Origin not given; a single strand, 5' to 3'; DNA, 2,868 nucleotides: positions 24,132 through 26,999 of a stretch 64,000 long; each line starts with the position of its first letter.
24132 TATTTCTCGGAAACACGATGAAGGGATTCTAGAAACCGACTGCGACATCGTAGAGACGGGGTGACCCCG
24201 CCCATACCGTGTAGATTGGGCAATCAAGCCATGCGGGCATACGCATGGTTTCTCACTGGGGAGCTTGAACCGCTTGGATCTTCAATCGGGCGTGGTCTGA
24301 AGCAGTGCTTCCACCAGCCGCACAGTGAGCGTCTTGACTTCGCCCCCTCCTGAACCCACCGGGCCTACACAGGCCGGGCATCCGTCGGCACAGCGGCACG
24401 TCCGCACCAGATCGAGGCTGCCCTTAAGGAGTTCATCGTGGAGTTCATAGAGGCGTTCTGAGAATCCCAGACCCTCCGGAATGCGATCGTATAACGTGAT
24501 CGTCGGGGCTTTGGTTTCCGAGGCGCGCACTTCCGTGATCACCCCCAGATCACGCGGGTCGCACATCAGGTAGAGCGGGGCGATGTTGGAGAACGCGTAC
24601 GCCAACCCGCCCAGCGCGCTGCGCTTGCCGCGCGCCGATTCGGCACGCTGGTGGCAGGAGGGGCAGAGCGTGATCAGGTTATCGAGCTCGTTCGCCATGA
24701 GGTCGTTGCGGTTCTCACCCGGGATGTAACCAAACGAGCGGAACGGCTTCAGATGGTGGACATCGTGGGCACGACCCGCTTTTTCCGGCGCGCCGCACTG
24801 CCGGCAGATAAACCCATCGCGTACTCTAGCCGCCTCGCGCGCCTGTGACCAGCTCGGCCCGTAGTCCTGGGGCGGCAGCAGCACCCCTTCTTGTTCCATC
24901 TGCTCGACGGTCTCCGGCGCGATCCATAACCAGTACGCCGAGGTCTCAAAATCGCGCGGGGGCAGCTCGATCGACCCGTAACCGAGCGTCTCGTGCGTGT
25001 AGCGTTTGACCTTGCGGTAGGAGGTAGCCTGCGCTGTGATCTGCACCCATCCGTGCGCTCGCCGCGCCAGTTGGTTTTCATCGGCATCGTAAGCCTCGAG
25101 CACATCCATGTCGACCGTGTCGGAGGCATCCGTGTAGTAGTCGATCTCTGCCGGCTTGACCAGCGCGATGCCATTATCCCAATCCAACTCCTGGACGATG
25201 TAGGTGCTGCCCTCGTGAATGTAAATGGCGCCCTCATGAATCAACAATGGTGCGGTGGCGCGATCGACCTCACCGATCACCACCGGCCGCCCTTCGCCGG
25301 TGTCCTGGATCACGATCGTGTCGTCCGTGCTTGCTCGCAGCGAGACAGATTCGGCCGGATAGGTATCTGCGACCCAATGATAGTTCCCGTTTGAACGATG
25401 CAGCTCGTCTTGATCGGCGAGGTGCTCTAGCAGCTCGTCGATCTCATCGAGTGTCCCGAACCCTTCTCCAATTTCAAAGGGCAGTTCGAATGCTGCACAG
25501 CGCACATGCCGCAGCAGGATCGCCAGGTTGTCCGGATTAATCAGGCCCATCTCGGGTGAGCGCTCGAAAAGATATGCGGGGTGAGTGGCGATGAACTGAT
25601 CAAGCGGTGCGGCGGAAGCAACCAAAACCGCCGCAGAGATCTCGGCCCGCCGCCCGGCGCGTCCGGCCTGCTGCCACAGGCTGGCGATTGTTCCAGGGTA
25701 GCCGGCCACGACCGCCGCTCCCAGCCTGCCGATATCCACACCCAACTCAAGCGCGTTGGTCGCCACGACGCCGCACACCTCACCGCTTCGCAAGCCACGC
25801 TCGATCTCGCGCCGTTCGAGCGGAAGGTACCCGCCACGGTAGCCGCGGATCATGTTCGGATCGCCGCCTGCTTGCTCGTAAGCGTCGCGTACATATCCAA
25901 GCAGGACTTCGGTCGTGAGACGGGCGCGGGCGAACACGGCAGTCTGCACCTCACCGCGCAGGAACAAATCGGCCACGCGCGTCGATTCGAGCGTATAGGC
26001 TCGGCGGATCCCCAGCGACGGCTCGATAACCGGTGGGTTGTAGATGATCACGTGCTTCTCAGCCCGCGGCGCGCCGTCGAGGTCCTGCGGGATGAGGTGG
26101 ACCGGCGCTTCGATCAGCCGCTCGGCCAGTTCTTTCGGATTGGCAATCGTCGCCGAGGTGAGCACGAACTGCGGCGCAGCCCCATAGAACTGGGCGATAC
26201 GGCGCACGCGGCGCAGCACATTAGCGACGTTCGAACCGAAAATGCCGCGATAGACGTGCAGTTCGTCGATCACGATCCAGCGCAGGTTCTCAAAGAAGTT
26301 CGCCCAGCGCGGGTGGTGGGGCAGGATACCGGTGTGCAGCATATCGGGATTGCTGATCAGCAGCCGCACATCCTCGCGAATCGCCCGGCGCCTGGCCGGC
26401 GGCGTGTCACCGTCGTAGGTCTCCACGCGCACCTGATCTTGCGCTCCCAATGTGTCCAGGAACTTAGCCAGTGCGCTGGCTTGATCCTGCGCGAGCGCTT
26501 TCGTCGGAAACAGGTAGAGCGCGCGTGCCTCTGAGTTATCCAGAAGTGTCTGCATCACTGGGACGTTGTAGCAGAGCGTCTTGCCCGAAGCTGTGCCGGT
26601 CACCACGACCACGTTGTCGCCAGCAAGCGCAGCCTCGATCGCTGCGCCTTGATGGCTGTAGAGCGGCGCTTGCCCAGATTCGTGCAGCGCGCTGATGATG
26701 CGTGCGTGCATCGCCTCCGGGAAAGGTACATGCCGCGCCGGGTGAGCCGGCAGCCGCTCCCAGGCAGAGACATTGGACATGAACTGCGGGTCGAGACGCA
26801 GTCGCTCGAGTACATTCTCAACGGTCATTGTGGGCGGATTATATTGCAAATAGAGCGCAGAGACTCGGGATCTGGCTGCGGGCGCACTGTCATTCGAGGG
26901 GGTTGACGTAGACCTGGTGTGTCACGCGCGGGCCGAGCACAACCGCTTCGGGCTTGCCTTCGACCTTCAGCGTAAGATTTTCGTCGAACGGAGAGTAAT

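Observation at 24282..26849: MrfA/YprA-type DUF1998 helicase carrying an embedded HNH nuclease motif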

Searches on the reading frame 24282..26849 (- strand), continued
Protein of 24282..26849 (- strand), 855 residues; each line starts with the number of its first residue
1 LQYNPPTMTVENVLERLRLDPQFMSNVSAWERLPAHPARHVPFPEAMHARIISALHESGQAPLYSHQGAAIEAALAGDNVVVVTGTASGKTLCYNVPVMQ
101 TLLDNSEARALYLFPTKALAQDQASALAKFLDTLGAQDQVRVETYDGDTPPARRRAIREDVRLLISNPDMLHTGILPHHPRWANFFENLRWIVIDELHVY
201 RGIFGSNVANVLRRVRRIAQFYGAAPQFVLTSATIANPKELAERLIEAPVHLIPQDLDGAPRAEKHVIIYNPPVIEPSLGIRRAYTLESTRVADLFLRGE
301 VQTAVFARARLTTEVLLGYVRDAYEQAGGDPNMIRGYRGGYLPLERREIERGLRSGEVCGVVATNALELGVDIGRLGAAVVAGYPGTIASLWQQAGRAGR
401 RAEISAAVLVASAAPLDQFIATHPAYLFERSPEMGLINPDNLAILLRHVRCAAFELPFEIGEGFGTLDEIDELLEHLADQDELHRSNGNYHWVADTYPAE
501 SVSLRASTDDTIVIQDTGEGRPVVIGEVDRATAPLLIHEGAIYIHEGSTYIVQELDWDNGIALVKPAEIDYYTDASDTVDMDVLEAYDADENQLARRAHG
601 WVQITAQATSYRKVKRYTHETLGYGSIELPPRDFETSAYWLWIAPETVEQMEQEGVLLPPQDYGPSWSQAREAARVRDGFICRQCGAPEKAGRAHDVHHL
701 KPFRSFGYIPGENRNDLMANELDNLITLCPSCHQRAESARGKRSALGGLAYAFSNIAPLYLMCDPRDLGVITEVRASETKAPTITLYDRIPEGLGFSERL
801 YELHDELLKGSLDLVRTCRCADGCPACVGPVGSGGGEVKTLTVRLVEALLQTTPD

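Call 60: search_protein_families(library=pfam, proteins=[L081:5878-8601:+, L082:5653-8499:+, L081:4340-5881:+], max_evalue=0.01)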
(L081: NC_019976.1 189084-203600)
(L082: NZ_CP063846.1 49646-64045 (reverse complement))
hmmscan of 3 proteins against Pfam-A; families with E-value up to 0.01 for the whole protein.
L081:5878-8601:+ (907 aa): 3 families
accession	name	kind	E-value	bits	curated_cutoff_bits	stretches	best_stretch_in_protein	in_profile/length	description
PF00270.35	DEAD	-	6.6e-21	75.2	26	1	70-251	2-161/167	DEAD/DEAH box helicase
PF09369.15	MZB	-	8.7e-14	52.4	24.2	1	739-853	1-80/80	MrfA Zn-binding domain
PF00271.37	Helicase_C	-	2.5e-11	44.2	23.5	1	334-444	12-110/110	Helicase conserved C-terminal domain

L082:5653-8499:+ (948 aa): 5 families
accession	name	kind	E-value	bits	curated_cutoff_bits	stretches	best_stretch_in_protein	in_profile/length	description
PF00270.35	DEAD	-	3.2e-26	92.5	26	1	169-350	2-164/167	DEAD/DEAH box helicase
PF09369.15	MZB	-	5e-17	62.8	24.2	1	837-916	1-80/80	MrfA Zn-binding domain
PF00271.37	Helicase_C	-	5.6e-16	59.2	23.5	1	404-511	13-110/110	Helicase conserved C-terminal domain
PF22590.2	Cas3-like_C_2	-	0.00015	22.4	27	1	408-510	4-104/106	CRISPR-associated nuclease/helicase Cas3, C-terminal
PF22982.3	WHD_HRQ1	-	0.00053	21.4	27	1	548-614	3-69/70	ATP-dependent helicase HRQ1, winged helix domain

L081:4340-5881:+ (513 aa): 9 families
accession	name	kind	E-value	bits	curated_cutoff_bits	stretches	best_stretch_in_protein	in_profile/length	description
PF13482.12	RNase_H_2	-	2.6e-29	102.7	22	1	307-481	1-162/165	RNase_H superfamily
PF14520.12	HHH_5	-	1.8e-14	54.4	27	1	233-281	7-55/57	Helix-hairpin-helix domain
PF00633.29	HHH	-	2.9e-10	39.9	24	1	260-279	10-29/30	Helix-hairpin-helix motif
PF10391.15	DNA_pol_lambd_f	-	8.8e-05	22.7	29.8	1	234-264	7-37/51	Fingers domain of DNA polymerase lambda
PF21999.2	IMS_HHH_1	-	0.0007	20.5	27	0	233-263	3-33/53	DNA polymerase-iota, thumb domain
PF21176.3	RecR_HhH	-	0.0016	18.7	27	0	260-277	5-22/45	RecR, helix-hairpin-helix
PF14716.13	HHH_8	-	0.0022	18.8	30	0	257-279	46-66/73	Helix-hairpin-helix domain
PF11798.14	IMS_HHH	-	0.0026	18.3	24.4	0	230-248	13-31/32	IMS family HHH motif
PF12826.13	HHH_2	-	0.0082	16.7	27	0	229-279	5-53/64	Helix-hairpin-helix motif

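Call 61: get_annotated_region(hit=H1, flank=4000)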
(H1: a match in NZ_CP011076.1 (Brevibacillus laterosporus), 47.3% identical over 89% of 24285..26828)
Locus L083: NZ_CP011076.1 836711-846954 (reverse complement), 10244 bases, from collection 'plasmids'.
description: Brevibacillus laterosporus strain B9 plasmid unnamed2, complete sequence
organism: Brevibacillus laterosporus (NCBI taxid 1465)
taxonomy: Bacteria; Bacillota; Bacilli; Bacillales; Paenibacillaceae; Brevibacillus; Brevibacillus laterosporus
host: -; source: Oryza sativa; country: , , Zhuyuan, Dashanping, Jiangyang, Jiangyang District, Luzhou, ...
typing (MOB-suite, as given by PLSDB): non-mobilizable
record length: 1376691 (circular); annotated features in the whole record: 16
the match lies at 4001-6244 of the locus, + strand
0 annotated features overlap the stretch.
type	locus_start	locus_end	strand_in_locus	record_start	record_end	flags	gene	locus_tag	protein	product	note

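Call 84: list_cluster_members(proteins=[P0001, P0018, P0055, P0063])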
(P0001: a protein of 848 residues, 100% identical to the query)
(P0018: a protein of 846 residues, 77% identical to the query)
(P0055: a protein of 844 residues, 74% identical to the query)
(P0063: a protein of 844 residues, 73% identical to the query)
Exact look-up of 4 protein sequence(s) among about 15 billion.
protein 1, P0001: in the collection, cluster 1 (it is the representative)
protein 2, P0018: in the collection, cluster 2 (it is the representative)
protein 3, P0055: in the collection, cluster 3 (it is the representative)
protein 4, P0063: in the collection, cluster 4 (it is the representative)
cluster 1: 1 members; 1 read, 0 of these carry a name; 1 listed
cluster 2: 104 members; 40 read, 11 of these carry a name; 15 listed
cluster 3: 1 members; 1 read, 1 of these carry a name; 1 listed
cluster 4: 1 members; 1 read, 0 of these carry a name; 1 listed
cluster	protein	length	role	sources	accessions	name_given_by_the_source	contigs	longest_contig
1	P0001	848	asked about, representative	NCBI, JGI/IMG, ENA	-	-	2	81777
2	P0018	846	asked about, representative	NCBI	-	-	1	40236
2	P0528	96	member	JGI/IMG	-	DEAD/DEAH box helicase domain-containing protein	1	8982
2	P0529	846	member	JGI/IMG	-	DEAD/DEAH box helicase domain-containing protein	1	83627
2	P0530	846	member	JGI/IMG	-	DEAD/DEAH box helicase domain-containing protein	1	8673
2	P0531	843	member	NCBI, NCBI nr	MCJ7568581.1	MAG: DEAD/DEAH box helicase [Anaerolineales bacterium] | DEAD/DEAH box helicase [Anaerolineales bacterium]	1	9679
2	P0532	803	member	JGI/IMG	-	DEAD/DEAH box helicase domain-containing protein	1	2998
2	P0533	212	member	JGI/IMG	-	DEAD/DEAH box helicase domain-containing protein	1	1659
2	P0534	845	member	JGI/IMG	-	DEAD/DEAH box helicase domain-containing protein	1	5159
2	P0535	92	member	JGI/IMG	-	DEAD/DEAH box helicase domain-containing protein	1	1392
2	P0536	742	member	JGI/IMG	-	DEAD/DEAH box helicase domain-containing protein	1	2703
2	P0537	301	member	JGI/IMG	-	DEAD/DEAH box helicase domain-containing protein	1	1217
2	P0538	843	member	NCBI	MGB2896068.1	MAG: DEAD/DEAH box helicase [Anaerolineales bacterium]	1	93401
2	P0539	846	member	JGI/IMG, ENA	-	-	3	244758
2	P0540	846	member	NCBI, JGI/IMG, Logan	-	-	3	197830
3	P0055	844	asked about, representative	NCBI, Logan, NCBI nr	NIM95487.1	MAG: DEAD/DEAH box helicase [Anaerolineales bacterium] | DEAD/DEAH box helicase [Anaerolineales bacterium]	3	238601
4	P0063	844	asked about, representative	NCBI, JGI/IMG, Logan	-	-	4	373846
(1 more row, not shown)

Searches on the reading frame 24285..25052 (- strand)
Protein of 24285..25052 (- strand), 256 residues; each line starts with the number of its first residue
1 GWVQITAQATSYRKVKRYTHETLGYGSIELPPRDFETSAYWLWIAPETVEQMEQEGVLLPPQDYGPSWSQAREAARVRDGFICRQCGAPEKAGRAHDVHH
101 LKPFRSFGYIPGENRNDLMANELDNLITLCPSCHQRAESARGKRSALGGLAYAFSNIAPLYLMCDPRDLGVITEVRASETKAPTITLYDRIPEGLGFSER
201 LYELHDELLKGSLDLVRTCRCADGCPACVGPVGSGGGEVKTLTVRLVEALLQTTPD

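Call 37: predict_structure(alignment_id=A2)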
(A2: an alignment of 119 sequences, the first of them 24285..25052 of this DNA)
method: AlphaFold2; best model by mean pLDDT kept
length: 256 residues; sequences in the alignment: 119
mean_pLDDT: 93.6   pTM: 0.85
mean pLDDT of the five models: 93.6, 93.5, 93.1, 92.7, 92.0
residues with pLDDT >= 90: 217; 70-90: 31; 50-70: 8; < 50: 0
segments of 3 or more residues with pLDDT < 50: none
pLDDT, mean of each block of 10 residues (from residue 1): 93 92 88 97 96 94 95 98 95 95 94 97 98 85 87 98 97 93 97 96 98 98 94 78 98 79
secondary structure, 60 per line:
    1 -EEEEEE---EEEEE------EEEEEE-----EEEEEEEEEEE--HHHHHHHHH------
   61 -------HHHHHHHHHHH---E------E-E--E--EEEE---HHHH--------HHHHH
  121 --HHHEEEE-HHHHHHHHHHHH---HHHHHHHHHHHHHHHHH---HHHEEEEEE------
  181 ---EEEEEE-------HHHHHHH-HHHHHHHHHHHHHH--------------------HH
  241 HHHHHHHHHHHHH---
elements in order: E2-7 E11-15 E22-27 E33-43 H46-54 H68-78 E97-100 H104-107 H116-120 E126-129 H131-142 H146-162 E169-174 E184-189 H197-203 H205-218 H239-253

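Call 40: fold_search(model_id=the predicted structure, library=pdb)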
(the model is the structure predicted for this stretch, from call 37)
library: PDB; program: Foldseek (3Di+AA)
matches with E <= 10: 251; with E <= 0.001: 4
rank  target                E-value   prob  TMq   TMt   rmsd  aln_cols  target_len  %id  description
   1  6znp_A                7.5e-11  1.00  0.46  0.17   6.0       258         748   21  Crystal Structure of DUF1998 helicase MrfA bound to DNA (released 2020-11-25)
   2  6znq_B                1.2e-09  1.00  0.45  0.17   5.1       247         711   21  Crystal Structure of DUF1998 helicase MrfA bound to DNA and AMPPNP (released 2020-11-25)
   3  6znp_B                1.4e-06  1.00  0.37  0.15   6.7       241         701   18  Crystal Structure of DUF1998 helicase MrfA bound to DNA (released 2020-11-25)
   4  6zns                  3.9e-05  1.00  0.34  0.14   2.6       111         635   28  Crystal Structure of DUF1998 helicase MrfA (released 2020-11-25)
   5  5e68_B                2.6e-02  0.89  0.23  0.32   5.9       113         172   11  High resolution crystal structure of LuxS - Quorum sensor molecular complex from Salmonella typhi at 1.58 Angstroms (released 2016-10-12)
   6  5e68_A                2.8e-02  0.90  0.24  0.33   5.8       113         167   11  High resolution crystal structure of LuxS - Quorum sensor molecular complex from Salmonella typhi at 1.58 Angstroms (released 2016-10-12)
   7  7s9v_B                3.0e-02  0.77  0.36  0.19  14.3       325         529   10  DrmAB:ADP (released 2022-06-15)
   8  1ycl                  3.7e-02  0.92  0.25  0.37   5.4       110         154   13  Crystal Structure of B. subtilis LuxS in Complex with a Catalytic 2-Ketone Intermediate (released 2005-03-15)
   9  1jqw                  4.7e-02  0.90  0.25  0.38   5.4       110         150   13  THE 2.3 ANGSTROM RESOLUTION STRUCTURE OF BACILLUS SUBTILIS LUXS/HOMOCYSTEINE COMPLEX (released 2001-10-24)
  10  2fqo                  5.0e-02  0.90  0.25  0.37   5.4       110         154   13  Crystal structure of B. subtilis LuxS in complex with (2S)-2-Amino-4-[(2R,3R)-2,3-dihydroxy-3-N- hydroxycarbamoyl-propyl (released 2006-05-30)
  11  1ie0                  6.0e-02  0.87  0.25  0.37   5.4       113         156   13  CRYSTAL STRUCTURE OF LUXS (released 2001-10-03)
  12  1j6w_B                6.7e-02  0.82  0.25  0.35   5.6       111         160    9  CRYSTAL STRUCTURE OF HAEMOPHILUS INFLUENZAE LUXS (released 2001-06-08)
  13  1j6w_A                8.5e-02  0.80  0.25  0.36   5.5       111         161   11  CRYSTAL STRUCTURE OF HAEMOPHILUS INFLUENZAE LUXS (released 2001-06-08)
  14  6sz9_C                1.3e-01  0.98  0.20  0.25   4.7        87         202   20  Type IV Coupling Complex (T4CC) from L. pneumophila. (released 2020-05-13)
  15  8hdz_A                1.6e-01  0.12  0.12  0.05  14.8       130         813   11  Monkeypox virus DNA replication holoenzyme F8, A22 and E4 complex in an apo form (released 2023-11-15)
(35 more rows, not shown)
